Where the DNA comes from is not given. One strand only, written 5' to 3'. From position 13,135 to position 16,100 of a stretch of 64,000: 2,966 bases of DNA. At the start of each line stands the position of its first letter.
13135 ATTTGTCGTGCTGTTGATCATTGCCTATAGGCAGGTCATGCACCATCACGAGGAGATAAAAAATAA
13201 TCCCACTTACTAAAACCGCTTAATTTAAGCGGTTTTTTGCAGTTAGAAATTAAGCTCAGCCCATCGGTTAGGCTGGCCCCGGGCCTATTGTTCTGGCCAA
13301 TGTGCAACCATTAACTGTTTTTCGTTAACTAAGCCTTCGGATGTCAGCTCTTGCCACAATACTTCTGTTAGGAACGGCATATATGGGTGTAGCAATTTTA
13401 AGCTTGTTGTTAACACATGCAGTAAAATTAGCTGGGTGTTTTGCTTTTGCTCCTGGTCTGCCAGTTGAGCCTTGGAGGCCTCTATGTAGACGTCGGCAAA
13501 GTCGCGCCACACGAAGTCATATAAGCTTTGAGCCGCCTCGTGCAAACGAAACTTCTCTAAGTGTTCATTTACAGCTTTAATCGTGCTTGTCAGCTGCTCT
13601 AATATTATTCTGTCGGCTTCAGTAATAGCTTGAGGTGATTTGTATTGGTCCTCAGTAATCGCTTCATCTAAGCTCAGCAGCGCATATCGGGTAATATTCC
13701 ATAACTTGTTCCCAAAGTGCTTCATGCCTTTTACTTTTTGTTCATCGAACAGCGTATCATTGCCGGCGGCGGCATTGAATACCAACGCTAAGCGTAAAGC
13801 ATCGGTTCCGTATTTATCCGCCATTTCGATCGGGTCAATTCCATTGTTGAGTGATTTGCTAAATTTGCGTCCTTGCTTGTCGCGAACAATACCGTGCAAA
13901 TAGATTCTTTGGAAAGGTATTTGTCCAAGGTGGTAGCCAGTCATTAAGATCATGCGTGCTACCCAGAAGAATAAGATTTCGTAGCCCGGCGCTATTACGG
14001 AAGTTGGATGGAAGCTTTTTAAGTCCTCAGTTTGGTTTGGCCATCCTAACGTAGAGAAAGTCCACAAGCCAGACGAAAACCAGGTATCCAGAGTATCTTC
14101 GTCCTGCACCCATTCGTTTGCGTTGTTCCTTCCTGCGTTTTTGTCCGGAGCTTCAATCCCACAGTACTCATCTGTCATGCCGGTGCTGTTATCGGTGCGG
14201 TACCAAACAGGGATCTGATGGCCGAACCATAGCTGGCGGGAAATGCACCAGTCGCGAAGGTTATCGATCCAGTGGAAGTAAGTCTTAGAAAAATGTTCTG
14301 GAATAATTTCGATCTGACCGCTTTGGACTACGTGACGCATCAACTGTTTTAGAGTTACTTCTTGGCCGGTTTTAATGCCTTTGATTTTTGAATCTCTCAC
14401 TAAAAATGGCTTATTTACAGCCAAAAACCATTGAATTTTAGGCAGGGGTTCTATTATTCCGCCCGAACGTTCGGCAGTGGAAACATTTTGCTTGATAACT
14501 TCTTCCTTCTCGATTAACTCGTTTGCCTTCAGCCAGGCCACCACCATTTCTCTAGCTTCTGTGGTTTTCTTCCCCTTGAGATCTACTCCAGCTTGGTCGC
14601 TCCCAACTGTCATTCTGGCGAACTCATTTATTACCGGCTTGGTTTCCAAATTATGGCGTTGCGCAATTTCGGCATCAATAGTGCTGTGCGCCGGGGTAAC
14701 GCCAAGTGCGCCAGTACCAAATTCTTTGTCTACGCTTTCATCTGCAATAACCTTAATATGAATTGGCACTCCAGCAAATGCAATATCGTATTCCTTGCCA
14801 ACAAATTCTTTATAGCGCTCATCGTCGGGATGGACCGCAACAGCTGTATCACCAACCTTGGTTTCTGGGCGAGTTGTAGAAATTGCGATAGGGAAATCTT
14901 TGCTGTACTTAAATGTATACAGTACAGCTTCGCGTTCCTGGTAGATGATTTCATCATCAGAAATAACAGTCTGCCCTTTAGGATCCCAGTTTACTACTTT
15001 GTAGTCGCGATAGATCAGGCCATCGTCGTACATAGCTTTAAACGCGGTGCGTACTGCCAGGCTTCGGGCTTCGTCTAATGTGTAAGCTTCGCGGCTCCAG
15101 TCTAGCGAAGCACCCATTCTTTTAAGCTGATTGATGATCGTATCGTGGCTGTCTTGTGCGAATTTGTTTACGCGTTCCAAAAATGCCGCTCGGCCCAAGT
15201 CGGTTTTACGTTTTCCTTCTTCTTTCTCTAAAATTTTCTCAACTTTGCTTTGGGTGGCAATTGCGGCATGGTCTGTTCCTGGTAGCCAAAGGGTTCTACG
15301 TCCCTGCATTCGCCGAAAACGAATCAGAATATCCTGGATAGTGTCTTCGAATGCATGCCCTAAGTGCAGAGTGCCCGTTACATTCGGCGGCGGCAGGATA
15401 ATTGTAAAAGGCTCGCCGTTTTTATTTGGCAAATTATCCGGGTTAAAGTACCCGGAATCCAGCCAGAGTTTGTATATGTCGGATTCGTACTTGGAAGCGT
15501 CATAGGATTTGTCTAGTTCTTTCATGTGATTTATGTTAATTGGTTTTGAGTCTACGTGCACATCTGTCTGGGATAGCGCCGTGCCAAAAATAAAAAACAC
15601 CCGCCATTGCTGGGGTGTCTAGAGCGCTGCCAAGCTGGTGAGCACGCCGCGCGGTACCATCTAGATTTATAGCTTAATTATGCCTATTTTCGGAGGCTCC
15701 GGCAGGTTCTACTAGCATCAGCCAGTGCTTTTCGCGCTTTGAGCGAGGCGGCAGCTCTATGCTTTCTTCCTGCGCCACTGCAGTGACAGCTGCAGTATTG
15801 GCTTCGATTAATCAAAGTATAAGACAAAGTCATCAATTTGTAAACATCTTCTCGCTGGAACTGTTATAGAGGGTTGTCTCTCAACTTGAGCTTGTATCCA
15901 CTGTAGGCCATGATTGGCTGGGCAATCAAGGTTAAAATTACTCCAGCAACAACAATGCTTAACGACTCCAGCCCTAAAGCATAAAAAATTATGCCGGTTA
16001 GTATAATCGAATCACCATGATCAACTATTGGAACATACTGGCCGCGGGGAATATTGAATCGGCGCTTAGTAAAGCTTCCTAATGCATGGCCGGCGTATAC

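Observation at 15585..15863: Complete T-box riboswitch in the valS leader, with UGGUACC antiterminator bulge matching tRNA-Val's ACCA end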

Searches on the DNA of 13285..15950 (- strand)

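Call 4: search_rna_families(source=window, start=15450, end=15950, threshold=evalue, max_evalue=10, show_alignments=5)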
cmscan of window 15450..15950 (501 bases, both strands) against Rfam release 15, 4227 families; matches with E-value up to 10: 1.
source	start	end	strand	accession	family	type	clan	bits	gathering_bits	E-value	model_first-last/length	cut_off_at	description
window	15590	15666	+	RF02628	Hrs1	Gene; sRNA;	-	14.5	56.4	3.9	1-74/74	no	Hfq-regulated sRNA 1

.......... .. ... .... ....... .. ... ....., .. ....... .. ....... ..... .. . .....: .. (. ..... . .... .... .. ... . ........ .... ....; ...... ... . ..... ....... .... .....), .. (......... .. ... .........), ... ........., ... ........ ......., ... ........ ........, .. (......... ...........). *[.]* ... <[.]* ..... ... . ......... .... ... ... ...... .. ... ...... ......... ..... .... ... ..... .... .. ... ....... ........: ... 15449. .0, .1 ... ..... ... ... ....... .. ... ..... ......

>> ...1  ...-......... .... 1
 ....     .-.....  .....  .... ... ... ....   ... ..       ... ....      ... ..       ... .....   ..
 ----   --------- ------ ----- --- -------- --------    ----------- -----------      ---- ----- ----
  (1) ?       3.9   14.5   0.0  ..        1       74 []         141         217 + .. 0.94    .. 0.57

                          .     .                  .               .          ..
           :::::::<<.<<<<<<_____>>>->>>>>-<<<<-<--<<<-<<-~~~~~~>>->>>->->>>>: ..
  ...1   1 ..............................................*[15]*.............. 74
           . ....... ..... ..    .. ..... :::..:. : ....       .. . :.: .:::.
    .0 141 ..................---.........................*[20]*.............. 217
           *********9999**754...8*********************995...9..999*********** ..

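Call 16: search_rna_families(sources=[L001, L002, L003, L004, L005, L007, L008, L010, L014, L016, L017, L021, L024, L025, L027, L029, L031, L037, L041], threshold=gathering, show_alignments=3)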
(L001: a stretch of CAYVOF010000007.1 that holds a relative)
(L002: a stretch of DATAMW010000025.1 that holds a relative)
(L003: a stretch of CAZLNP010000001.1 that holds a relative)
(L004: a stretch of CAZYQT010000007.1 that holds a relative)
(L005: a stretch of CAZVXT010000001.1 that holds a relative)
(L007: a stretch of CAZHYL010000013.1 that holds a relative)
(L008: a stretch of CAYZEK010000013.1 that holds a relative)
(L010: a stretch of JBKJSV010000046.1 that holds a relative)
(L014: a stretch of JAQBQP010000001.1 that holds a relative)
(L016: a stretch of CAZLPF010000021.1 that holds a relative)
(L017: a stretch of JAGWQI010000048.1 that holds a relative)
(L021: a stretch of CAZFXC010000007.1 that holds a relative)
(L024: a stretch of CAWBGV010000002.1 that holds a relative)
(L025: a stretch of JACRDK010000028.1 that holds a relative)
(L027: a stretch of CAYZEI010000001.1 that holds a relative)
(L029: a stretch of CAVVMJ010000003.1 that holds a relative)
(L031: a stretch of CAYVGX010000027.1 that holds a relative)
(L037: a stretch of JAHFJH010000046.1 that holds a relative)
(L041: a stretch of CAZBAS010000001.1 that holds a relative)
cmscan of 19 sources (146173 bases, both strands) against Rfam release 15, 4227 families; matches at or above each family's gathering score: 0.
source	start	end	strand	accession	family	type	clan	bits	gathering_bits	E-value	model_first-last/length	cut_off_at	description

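Call 35: search_rna_families(source=L044, start=1780, end=2080, threshold=evalue, max_evalue=10, show_alignments=3)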
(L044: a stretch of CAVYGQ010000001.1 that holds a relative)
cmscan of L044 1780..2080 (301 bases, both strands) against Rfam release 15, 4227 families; matches with E-value up to 10: 5.
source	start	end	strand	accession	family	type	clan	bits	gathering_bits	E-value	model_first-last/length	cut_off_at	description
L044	1830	2011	+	RF00230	T-box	Cis-reg; leader;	-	28.7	93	8.3e-05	1-219/219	no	T-box leader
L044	2032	2059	-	RF01349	CRISPR-DR40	Gene; CRISPR;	-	20.5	42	1.2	1-30/30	no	CRISPR RNA direct repeat element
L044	1965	2048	+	RF01515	Afu_514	Gene; snRNA; snoRNA; CD-box;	-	16.6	39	0.57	1-106/106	no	A. fumigatus snoRNA Afu_514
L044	1851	1976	+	RF02629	RmaA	Gene; sRNA;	-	14.9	57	4.5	1-113/113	no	Regulator of motility and amylovoran A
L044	2066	2076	-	RF02040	HOTTIP_1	Gene; lncRNA;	-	12.9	50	1.9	47-57/57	no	HOXA transcript at the distal tip, conserved region 1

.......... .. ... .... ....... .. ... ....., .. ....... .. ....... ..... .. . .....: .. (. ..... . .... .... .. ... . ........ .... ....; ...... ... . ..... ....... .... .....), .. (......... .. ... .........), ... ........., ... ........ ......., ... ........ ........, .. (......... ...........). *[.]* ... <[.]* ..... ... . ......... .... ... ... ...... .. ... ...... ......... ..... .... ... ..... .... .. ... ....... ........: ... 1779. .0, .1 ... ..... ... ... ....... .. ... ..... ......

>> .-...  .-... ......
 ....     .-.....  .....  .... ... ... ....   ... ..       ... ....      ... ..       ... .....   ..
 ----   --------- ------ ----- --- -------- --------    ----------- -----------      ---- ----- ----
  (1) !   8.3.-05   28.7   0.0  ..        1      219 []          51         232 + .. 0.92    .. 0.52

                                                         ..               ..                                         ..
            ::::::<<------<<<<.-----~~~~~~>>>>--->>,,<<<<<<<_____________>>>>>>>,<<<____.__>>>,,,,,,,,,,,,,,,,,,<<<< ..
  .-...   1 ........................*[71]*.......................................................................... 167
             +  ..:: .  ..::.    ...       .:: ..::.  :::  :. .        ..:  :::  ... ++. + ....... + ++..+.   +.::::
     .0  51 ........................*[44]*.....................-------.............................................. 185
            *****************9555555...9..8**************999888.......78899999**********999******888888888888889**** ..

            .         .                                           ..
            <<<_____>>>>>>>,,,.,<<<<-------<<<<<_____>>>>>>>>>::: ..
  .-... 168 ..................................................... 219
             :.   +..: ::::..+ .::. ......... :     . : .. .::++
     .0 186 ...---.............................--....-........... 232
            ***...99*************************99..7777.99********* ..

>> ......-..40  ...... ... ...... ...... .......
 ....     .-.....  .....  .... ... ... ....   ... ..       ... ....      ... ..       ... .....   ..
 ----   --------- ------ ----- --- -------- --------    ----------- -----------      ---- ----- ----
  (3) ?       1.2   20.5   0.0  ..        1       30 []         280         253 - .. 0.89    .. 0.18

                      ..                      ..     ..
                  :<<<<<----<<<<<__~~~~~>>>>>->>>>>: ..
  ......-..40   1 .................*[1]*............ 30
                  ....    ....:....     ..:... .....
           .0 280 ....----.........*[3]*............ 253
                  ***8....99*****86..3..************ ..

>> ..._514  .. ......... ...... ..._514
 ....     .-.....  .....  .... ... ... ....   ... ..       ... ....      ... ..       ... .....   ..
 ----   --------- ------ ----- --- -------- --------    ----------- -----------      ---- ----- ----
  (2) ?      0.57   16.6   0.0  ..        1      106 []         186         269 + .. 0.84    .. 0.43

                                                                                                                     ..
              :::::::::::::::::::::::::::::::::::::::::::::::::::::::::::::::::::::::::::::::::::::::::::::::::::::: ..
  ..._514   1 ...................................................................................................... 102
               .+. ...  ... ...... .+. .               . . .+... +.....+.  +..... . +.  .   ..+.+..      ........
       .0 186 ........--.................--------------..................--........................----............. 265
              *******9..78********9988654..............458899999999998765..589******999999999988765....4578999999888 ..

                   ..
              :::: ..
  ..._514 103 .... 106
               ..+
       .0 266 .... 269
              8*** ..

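Call 67: build_rna_model(alignment_id=A4, structure=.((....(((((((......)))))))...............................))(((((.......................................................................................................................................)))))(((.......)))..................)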
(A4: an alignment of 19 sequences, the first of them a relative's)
Model R1 built from alignment A4 (19 sequences, 236 columns); structure: as given.
model positions 109; base pairs 17; branch points 2; effective number of sequences 3.72; information 0.59 bits per position. Calibrated on 0.2 Mb of random sequence (short: E-values are rough).
structure used (alignment columns):
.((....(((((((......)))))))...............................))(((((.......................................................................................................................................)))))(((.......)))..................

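Call 68: search_with_rna_model(model_id=R1, source=window, max_evalue=10, show_alignments=2)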
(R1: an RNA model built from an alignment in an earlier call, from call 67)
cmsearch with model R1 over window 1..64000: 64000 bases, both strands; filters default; matches with E-value up to 10: 1.
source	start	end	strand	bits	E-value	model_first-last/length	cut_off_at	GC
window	15673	15803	-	85.2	1.9e-20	1-109/109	no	0.53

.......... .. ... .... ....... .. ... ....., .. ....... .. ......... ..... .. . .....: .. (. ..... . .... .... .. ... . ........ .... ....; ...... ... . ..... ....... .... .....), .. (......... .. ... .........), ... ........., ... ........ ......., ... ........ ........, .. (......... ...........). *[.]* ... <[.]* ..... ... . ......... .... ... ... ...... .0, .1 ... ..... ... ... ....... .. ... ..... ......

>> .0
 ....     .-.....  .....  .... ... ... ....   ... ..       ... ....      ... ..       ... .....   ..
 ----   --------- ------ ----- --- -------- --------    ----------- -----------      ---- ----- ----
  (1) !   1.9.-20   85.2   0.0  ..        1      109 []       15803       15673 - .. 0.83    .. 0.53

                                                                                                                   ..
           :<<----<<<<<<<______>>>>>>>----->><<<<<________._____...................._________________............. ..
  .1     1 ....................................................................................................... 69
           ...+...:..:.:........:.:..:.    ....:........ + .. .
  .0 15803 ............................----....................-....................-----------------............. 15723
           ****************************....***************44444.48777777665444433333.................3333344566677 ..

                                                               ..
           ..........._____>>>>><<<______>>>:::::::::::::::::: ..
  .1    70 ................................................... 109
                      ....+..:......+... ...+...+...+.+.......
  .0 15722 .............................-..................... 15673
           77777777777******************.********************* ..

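Call 69: search_with_rna_model(model_id=R1, sources=[L001, L002, L003, L004, L005, L006, L007, L008, L009, L010, L011, L012, L013, L014, L015, L016, L017, L018, L019, L020, L021, L022, L023, L024, L025, L026, L027, L028, L029, L030, L031, L032, L033, L034, L035, L036, L037, L038, L039, L040, L041, L042, L043, L044], max_evalue=1)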
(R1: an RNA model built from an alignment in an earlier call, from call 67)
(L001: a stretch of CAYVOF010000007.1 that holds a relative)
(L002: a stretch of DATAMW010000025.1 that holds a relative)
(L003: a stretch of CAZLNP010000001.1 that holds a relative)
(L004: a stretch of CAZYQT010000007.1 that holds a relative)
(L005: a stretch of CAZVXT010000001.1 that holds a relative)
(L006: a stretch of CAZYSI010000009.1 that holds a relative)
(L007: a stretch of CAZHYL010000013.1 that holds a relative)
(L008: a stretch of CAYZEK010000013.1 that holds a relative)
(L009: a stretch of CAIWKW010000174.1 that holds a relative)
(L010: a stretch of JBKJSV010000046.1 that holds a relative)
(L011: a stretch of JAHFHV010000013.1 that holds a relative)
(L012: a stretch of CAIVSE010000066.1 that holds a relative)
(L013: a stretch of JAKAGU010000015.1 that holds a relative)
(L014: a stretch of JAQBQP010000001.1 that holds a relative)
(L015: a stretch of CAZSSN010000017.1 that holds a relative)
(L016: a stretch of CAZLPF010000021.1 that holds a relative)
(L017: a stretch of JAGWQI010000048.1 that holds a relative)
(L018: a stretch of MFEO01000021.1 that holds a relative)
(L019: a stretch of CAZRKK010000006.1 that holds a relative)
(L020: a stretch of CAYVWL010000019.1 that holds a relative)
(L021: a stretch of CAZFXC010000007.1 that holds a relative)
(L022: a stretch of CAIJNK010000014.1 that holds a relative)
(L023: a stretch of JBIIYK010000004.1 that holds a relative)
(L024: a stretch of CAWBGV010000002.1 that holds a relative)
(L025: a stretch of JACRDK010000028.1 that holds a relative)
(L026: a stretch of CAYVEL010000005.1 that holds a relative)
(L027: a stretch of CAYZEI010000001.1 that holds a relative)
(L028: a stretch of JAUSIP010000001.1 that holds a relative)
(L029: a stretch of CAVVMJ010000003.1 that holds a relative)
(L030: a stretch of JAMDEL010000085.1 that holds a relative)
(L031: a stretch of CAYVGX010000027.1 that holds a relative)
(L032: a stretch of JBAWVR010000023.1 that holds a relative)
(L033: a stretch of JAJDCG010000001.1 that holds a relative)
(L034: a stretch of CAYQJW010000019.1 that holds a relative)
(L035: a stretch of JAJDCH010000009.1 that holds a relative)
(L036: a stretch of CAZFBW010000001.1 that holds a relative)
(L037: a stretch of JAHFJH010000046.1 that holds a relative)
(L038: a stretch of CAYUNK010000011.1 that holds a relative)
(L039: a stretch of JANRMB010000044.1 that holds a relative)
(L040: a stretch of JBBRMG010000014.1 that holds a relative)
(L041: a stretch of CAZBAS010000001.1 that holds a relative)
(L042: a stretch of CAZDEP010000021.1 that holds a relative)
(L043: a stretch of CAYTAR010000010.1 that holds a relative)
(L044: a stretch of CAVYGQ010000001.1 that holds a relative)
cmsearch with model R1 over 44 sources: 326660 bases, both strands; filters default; matches with E-value up to 1: 27.
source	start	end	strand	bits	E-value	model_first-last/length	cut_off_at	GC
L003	2752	2860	+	97.5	5.7e-23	1-109/109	no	0.43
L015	2753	2860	+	94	4.9e-22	1-109/109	no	0.46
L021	52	156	+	90.1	5.1e-21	1-109/109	no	0.39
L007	2801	2913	+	89.5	7.1e-21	1-109/109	no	0.43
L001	2800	2912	+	88.9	1.1e-20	1-109/109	no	0.47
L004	2806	2910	+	88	1.8e-20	1-109/109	no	0.54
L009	2247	2350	+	87.3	2.7e-20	1-109/109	no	0.4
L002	2788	2903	+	87.1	3.2e-20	1-109/109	no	0.56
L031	1332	1426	+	86.6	4.4e-20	1-109/109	no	0.49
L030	2793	2893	+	85.9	6.6e-20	1-109/109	no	0.56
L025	2759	2857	+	83.4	2.9e-19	1-109/109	no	0.42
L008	2702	2835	+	82.1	6.5e-19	1-109/109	no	0.41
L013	2802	2899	+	81.3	1.1e-18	1-109/109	no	0.54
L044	1812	1960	+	81.2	1.1e-18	1-109/109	no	0.5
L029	1615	1745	+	81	1.3e-18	1-109/109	no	0.51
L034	2755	2896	+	78.1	7.6e-18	1-109/109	no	0.43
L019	2755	2896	+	78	8.1e-18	1-109/109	no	0.41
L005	2812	2919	+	74.1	8.6e-17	1-109/109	no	0.39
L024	2753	2919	+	73.7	1.1e-16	1-109/109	no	0.46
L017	1925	2070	+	73.6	1.1e-16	1-109/109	no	0.6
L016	2290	2407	+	70.2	8.9e-16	1-109/109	no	0.67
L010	2803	2912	+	62.8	8e-14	1-109/109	no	0.5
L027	2306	2489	+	60.1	4.3e-13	1-109/109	no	0.43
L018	1949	2073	+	59.1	7.5e-13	1-109/109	no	0.56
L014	2786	2893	+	54.9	9.7e-12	1-109/109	no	0.53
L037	634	820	+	50.6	1.3e-10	1-109/109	no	0.37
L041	2693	2909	+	38.7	1.9e-07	1-109/109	no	0.46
